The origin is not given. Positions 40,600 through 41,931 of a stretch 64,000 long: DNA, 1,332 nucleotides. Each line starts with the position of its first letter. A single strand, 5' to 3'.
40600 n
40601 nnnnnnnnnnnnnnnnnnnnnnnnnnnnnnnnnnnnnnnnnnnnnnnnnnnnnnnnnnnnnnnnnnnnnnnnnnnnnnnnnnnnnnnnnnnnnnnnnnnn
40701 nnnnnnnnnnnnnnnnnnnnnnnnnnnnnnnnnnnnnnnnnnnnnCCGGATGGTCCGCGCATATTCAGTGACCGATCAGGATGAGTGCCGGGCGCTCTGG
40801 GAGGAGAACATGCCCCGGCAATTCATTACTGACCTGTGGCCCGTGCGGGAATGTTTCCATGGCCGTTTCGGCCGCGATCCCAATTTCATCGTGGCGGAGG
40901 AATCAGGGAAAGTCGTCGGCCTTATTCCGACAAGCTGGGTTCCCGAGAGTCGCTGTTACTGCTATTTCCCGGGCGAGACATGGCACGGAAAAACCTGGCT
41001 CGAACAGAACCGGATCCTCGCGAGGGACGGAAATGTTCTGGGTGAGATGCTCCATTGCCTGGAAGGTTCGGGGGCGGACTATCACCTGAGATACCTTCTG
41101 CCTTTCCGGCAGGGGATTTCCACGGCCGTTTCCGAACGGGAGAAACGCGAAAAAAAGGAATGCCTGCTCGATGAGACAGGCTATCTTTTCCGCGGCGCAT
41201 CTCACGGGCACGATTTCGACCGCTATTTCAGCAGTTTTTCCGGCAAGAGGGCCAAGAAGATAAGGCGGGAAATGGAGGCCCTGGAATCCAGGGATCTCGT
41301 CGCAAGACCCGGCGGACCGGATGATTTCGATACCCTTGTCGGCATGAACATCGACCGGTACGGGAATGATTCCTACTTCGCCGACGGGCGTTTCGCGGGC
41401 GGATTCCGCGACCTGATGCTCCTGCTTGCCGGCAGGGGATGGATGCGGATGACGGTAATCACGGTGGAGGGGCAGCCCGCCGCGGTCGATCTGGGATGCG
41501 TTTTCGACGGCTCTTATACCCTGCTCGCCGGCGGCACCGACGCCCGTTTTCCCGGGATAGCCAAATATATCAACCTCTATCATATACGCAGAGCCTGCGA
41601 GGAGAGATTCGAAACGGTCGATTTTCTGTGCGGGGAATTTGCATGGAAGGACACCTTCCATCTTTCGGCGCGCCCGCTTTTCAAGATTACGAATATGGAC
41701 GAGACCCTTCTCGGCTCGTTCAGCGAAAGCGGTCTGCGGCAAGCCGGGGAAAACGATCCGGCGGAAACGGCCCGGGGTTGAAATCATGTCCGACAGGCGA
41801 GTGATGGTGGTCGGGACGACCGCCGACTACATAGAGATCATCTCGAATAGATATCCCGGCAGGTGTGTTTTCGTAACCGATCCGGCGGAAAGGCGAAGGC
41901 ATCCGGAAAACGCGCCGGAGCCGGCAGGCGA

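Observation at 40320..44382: Compact operon: pyruvoyl (SpeH/AdoMetDC-like) decarboxylase, FemAB/CelD-like GNAT, ATP-grasp ligase and fold-III PLP decarboxylase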

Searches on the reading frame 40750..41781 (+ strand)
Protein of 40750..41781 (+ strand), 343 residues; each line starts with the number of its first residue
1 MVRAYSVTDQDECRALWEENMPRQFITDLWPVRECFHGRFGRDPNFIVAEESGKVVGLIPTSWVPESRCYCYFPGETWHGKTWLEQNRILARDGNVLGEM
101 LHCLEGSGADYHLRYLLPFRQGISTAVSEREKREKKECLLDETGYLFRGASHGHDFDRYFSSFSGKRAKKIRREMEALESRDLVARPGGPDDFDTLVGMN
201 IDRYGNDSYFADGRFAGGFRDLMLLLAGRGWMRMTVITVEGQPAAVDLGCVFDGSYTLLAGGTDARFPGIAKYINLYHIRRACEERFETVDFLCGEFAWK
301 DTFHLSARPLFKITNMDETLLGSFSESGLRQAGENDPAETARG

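Call 5: search_protein_families(library=pfam, proteins=[window:40750-41781:+], max_evalue=0.01)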
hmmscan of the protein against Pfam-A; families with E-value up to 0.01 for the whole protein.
window:40750-41781:+ (343 aa): 1 family
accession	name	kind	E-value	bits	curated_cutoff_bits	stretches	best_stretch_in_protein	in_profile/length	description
PF13480.13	Acetyltransf_6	-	1.4e-21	77.6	22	1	166-300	2-142/143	Acetyltransferase (GNAT) domain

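Call 6: search_protein_families(library=ncbifam, proteins=[window:40750-41781:+], max_evalue=0.01)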
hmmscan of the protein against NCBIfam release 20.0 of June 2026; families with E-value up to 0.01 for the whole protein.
window:40750-41781:+ (343 aa): 0 families

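Call 22: search_solved_structures(query=window:40750-41781:+, max_evalue=1)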
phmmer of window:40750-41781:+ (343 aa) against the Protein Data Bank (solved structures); distinct sequences matched with E-value up to 1: 0.

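Call 30: find_homologous_proteins(query=window:40750-41781:+, max_evalue=0.001)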
Query window:40750-41781:+ (343 aa): 892 proteins with E <= 0.001 among 3462 candidates; the best 120 are listed.
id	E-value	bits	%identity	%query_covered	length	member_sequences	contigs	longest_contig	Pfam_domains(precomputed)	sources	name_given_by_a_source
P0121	1.9e-239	812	100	100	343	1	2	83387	PF13480.14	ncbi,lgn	-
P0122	3.7e-193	660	82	100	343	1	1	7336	PF13480.14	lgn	-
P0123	8.2e-192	655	81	100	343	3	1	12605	PF13480.14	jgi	-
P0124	1.4e-185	635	78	100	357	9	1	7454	PF13480.14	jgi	jgi:hypothetical protein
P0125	3.8e-182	623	78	100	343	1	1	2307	PF13480.14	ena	-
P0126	3.8e-116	406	57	93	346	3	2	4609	PF13480.14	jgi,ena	-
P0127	1.7e-109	384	54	92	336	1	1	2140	PF13480.14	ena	-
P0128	3.6e-108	380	52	94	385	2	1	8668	PF13480.14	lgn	-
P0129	4.6e-107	376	51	100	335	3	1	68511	PF13480.14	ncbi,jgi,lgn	-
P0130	3.9e-106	373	51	97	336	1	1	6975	PF13480.14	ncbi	-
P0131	2.2e-105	371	53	92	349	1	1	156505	PF13480.14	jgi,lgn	jgi:hypothetical protein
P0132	8.9e-105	369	54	90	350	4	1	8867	PF13480.14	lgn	-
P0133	1.3e-104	368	51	90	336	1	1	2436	PF13480.14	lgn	-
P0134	2.5e-104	367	51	92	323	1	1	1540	PF13480.14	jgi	-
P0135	3.0e-104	367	51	94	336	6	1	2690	PF13480.14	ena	-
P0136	6.2e-104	366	53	92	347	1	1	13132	PF13480.14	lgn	-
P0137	2.2e-103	364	53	90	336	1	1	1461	PF13480.14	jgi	jgi:hypothetical protein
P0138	5.8e-103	363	51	98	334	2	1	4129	PF13480.14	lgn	-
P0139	6.5e-103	363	50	98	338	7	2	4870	PF13480.14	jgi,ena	-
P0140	6.6e-103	363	51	91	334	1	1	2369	PF13480.14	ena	-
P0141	3.9e-102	360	51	90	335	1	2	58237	PF13480.14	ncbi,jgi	jgi:hypothetical protein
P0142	8.0e-102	359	50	100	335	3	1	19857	PF13480.14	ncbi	-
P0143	9.8e-102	359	51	93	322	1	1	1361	PF13480.14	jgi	jgi:hypothetical protein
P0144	1.2e-101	358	50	94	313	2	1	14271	PF13480.14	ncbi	-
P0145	1.3e-100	355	49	94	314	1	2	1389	PF13480.14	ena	-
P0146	2.4e-100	354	51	90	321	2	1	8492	PF13480.14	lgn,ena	-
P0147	2.6e-100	354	50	93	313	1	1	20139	PF13480.14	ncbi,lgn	-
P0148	5.0e-100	353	50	100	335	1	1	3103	PF13480.14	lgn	-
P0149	5.6e-100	353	49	95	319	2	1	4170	PF13480.14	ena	-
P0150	6.2e-100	353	50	92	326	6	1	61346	PF13480.14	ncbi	-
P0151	8.5e-100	352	49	92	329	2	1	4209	PF13480.14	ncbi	ncbi:MAG: GNAT family N-acetyltransferase [Candidatus Zixiibacteriota bacterium]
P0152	1.2e-99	352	51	94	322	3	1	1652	PF13480.14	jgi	jgi:hypothetical protein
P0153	2.3e-99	351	51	91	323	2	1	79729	PF13480.14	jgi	jgi:hypothetical protein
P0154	2.9e-99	351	50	93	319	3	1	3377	PF13480.14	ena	-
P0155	8.4e-99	349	52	90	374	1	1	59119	PF13480.14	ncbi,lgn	-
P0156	8.9e-99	349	52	93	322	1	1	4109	PF13480.14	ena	-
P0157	1.4e-98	348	50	92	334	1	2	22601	PF13480.14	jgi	-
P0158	1.6e-98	348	49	92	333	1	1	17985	PF13480.14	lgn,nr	nr:GNAT family N-acetyltransferase [candidate division Zixibacteria bacterium]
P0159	2.5e-98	348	50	92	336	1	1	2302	PF13480.14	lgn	-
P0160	2.5e-98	348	50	90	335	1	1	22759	PF13480.14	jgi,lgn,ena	-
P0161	5.2e-98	347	50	92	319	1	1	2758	PF13480.14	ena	-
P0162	5.7e-98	346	52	90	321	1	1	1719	PF13480.14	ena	-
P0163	6.5e-98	346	51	92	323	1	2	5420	PF13480.14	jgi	jgi:hypothetical protein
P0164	6.6e-98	346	50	92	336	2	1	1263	PF13480.14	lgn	-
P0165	7.9e-98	346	52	87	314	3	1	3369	PF13480.14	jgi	-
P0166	1.1e-97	346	49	98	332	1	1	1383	PF13480.14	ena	-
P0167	1.3e-97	345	50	92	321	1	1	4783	PF13480.14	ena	-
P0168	1.6e-97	345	50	92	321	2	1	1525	PF13480.14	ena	-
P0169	1.8e-97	345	53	90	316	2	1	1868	PF13480.14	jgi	-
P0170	1.8e-97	345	49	94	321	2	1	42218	PF13480.14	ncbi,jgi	jgi:hypothetical protein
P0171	2.1e-97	345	49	92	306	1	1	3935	PF13480.14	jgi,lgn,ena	-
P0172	2.2e-97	344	49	91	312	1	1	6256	PF13480.14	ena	-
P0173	2.4e-97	344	49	92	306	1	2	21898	PF13480.14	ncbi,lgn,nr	ncbi:MAG: GNAT family N-acetyltransferase [Candidatus Omnitrophota bacterium]|nr:GNAT family N-acety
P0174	3.1e-97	344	50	92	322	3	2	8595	PF13480.14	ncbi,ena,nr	ncbi:MAG TPA: GNAT family N-acetyltransferase [Candidatus Brocadiia bacterium]|nr:GNAT family N-acet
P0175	3.1e-97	344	50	92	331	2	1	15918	PF13480.14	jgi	jgi:hypothetical protein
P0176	3.1e-97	344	49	92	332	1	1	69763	PF13480.14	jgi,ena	-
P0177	3.8e-97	344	49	92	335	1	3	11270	PF13480.14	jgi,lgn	jgi:hypothetical protein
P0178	4.5e-97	343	49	92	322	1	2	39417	PF13480.14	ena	-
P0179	4.8e-97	343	48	97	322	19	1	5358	PF13480.14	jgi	-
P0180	4.9e-97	343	50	90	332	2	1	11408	PF13480.14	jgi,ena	-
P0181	5.8e-97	343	50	93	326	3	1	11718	PF13480.14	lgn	-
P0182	6.1e-97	343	46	99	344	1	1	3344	PF13480.14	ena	-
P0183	6.7e-97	343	50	92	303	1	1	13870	PF13480.14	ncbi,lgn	-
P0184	1.0e-96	342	50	90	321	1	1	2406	PF13480.14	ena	-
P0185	1.3e-96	342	48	96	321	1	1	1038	PF13480.14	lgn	-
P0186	1.3e-96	342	49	92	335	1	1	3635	PF13480.14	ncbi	-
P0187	1.3e-96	342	48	92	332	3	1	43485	PF13480.14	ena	-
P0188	1.4e-96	342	50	92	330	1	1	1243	PF13480.14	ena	-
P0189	1.4e-96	342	50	91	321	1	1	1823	PF13480.14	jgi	-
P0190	1.4e-96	342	49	91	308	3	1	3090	PF13480.14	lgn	-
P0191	1.5e-96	342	50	91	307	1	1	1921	PF13480.14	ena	-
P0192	1.6e-96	342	47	99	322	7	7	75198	PF13480.14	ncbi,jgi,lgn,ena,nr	ncbi:MAG: GNAT family N-acetyltransferase [Desulfobacterales bacterium]|jgi:hypothetical protein|nr:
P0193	2.0e-96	341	52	92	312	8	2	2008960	PF13480.14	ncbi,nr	ncbi:MAG: GNAT family N-acetyltransferase [Candidatus Omnitrophica bacterium]|nr:GNAT family N-acety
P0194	2.0e-96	341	49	91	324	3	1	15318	PF13480.14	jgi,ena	-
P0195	2.0e-96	341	51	92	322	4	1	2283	PF13480.14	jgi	-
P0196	2.8e-96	341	50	92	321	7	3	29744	PF13480.14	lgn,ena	-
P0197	3.0e-96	341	51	91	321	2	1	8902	PF13480.14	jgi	-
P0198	3.3e-96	341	49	92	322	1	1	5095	PF13480.14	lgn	-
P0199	3.6e-96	340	48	93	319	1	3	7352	PF13480.14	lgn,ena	-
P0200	3.6e-96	340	48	95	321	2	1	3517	PF13480.14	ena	-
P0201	4.2e-96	340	47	97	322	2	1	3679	PF13480.14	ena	-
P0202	5.1e-96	340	47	97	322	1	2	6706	PF13480.14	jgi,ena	jgi:hypothetical protein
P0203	5.3e-96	340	48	94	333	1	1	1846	PF13480.14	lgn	-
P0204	5.9e-96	340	49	92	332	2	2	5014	PF13480.14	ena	-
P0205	5.9e-96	340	49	95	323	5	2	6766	PF13480.14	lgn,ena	-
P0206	7.0e-96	340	49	90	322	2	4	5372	PF13480.14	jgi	-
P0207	7.5e-96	339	51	93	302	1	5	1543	PF13480.14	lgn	-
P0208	7.8e-96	339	52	91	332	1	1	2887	PF13480.14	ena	-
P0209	8.1e-96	339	46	95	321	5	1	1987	PF13480.14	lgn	-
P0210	8.2e-96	339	50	90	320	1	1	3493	PF13480.14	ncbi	-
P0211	8.3e-96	339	50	92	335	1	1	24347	PF13480.14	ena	-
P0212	9.9e-96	339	47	92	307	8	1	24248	PF13480.14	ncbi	ncbi:MAG: GNAT family N-acetyltransferase [Thermodesulfobacteriota bacterium]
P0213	1.0e-95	339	49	92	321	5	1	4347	PF13480.14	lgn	-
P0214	1.2e-95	339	51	90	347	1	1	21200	PF13480.14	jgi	-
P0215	1.4e-95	339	48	92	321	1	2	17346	PF13480.14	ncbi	-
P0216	1.7e-95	338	47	92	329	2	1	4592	PF13480.14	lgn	-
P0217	1.7e-95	338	50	92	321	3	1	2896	PF13480.14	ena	-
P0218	2.3e-95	338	51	86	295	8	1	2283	PF13480.14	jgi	jgi:hypothetical protein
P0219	2.3e-95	338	49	95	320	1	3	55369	PF13480.14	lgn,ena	-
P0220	2.8e-95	338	49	93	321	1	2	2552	PF13480.14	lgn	-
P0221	3.1e-95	337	51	92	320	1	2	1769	PF13480.14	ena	-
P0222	4.7e-95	337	50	92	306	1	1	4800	PF13480.14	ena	-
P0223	5.7e-95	337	48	92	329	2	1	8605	PF13480.14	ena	-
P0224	6.0e-95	336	49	92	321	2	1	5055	PF13480.14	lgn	-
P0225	6.2e-95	336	50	92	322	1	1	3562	PF13480.14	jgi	-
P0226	7.1e-95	336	50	93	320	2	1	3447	PF13480.14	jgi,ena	-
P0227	7.3e-95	336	47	94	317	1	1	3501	PF13480.14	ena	-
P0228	8.0e-95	336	47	98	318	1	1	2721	PF13480.14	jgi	jgi:hypothetical protein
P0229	8.6e-95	336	48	92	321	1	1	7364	PF13480.14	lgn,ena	-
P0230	1.1e-94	336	47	97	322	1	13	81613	PF13480.14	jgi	jgi:hypothetical protein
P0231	1.1e-94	336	46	99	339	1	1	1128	PF13480.14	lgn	-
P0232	1.3e-94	335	51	91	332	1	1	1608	PF13480.14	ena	-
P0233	1.4e-94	335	47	97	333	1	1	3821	PF13480.14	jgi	-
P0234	1.5e-94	335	46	96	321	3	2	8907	PF13480.14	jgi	-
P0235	1.6e-94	335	47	97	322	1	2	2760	PF13480.14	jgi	jgi:hypothetical protein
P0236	1.7e-94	335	49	92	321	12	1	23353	PF13480.14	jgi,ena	-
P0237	1.9e-94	335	48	92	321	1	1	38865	PF13480.14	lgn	-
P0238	1.9e-94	335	47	97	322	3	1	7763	PF13480.14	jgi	jgi:hypothetical protein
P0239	2.0e-94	335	46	95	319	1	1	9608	PF13480.14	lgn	-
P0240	2.1e-94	335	49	90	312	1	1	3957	PF13480.14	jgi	jgi:hypothetical protein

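Call 37: predict_structure(alignment_id=A1)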
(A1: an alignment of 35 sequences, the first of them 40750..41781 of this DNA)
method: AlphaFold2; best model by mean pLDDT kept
length: 343 residues; sequences in the alignment: 35
mean_pLDDT: 86.9   pTM: 0.84
mean pLDDT of the five models: 86.9, 86.8, 85.8, 84.1, 82.9
residues with pLDDT >= 90: 242; 70-90: 54; 50-70: 10; < 50: 37
segments of 3 or more residues with pLDDT < 50: 120-135, 323-343
pLDDT, mean of each block of 10 residues (from residue 1): 97 97 93 96 96 97 92 89 86 92 92 75 44 57 91 95 92 95 97 98 94 97 98 98 98 96 95 96 97 79 85 82 45 36 37
secondary structure, 60 per line:
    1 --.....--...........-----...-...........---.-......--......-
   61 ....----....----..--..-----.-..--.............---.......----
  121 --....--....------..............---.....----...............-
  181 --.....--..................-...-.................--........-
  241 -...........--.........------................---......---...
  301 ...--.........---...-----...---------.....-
elements in order: E3-7 H10-20 H30-40 E46-51 E54-59 E61-64 E69-72 H94-106 E110-116 H123-126 H129-132 E139-148 H149-152 H156-160 H165-179 E183-187 H190-207 H213-229 E232-239 E242-252 E255-263 H270-285 E289-294 H298-303 E306-314 H338-342

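Call 40: fold_search(model_id=the predicted structure, library=pdb)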
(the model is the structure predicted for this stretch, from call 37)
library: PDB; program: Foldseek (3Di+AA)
matches with E <= 10: 874; with E <= 0.001: 97
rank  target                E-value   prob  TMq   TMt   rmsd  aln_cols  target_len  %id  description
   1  9wqw                  2.0e-11  1.00  0.55  0.63   5.6       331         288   14  aminoacyl-tRNA-dependent peptide synthase, Sbb17 (released 2026-04-01)
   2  9wqx                  2.3e-11  1.00  0.56  0.65   5.5       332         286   14  aminoacyl-tRNA-dependent peptide synthase, Sbb17, complexed with streptothrisamine (released 2026-04-01)
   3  1xf8                  3.7e-11  1.00  0.53  0.54   6.7       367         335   12  Crystal Structure of Weissella viridescens FemX (Y254F) Mutant (released 2005-05-31)
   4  7z6a_A                5.5e-11  1.00  0.55  0.56   6.7       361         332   11  CRYSTAL STRUCTURE OF WEISSELLA VIRIDESCENS FEMXVV NON-RIBOSOMAL AMINO ACID TRANSFERASE IN COMPLEX WITH A PEPTIDYL-XNA  (released 2022-10-26)
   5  1xe4                  1.2e-10  1.00  0.55  0.56   6.5       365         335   12  Crystal Structure of Weissella viridescens FemX (K36M) Mutant (released 2005-05-31)
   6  9wqy                  1.5e-10  1.00  0.56  0.65   5.4       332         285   16  aminoacyl-tRNA-dependent peptide synthase, Sba18, complexed with streptothrisamine (released 2026-04-01)
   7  1ne9                  1.6e-10  1.00  0.53  0.54   6.5       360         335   11  Crystal Structure of Weissella viridescens FemX at 1.7 Ang Resolution (released 2004-02-10)
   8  7z5y_A                1.7e-10  1.00  0.55  0.55   6.6       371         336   13  CRYSTAL STRUCTURE OF WEISSELLA VIRIDESCENS FEMXVV NON-RIBOSOMAL AMINO ACID TRANSFERASE IN COMPLEX WITH A PEPTIDYL-XNA  (released 2022-10-26)
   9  6snr                  2.7e-10  1.00  0.53  0.47   6.9       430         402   10  Crystal structure of FemX (released 2020-09-09)
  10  6wqb                  3.4e-10  1.00  0.40  0.46   9.8       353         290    9  Crystal structure of VipF from Legionella hackeliae in complex with acetyl-CoA (released 2021-11-10)
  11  2hqy_B                4.1e-10  1.00  0.53  0.60   6.7       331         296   13  Crystal Structure of Conserved Protein of Unknown Function from Bacteroides thetaiotaomicron VPI-5482 (released 2006-09-19)
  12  2hqy_A                5.4e-10  1.00  0.51  0.56   7.0       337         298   13  Crystal Structure of Conserved Protein of Unknown Function from Bacteroides thetaiotaomicron VPI-5482 (released 2006-09-19)
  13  4ii9_A                6.1e-10  1.00  0.53  0.53   7.0       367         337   12  Crystal structure of Weissella viridescens FemXVv non-ribosomal amino acid transferase in complex with a peptidyl-RNA  (released 2013-07-03)
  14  6wqc                  1.1e-09  1.00  0.40  0.45  11.0       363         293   10  Crystal structure of VipF from Legionella hackeliae in complex with CoA (released 2021-11-10)
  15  7wx7                  1.2e-09  1.00  0.42  0.48   9.0       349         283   12  complex of a legionella acetyltransferase VipF and COA/ACO (released 2023-02-22)
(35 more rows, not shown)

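Call 47: search_protein_families(library=padloc, proteins=[window:40750-41781:+], max_evalue=0.01)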
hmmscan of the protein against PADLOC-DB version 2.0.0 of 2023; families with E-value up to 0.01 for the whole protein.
window:40750-41781:+ (343 aa): 0 families

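Call 48: search_protein_families(library=phrogs, proteins=[window:40750-41781:+], max_evalue=0.001)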
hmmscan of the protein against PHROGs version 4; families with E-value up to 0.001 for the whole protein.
window:40750-41781:+ (343 aa): 0 families

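Call 67: find_related_loci(query=A1, collection=viral_contigs, flank=6000)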
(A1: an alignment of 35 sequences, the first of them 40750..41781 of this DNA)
Query A1 (343 aa) in viral_contigs; peptide patterns used: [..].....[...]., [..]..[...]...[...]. (x = any residue, [..] = any of these).
51 stretches matched a pattern, but none encodes a relative of the query by tblastn (E <= 1e-3).
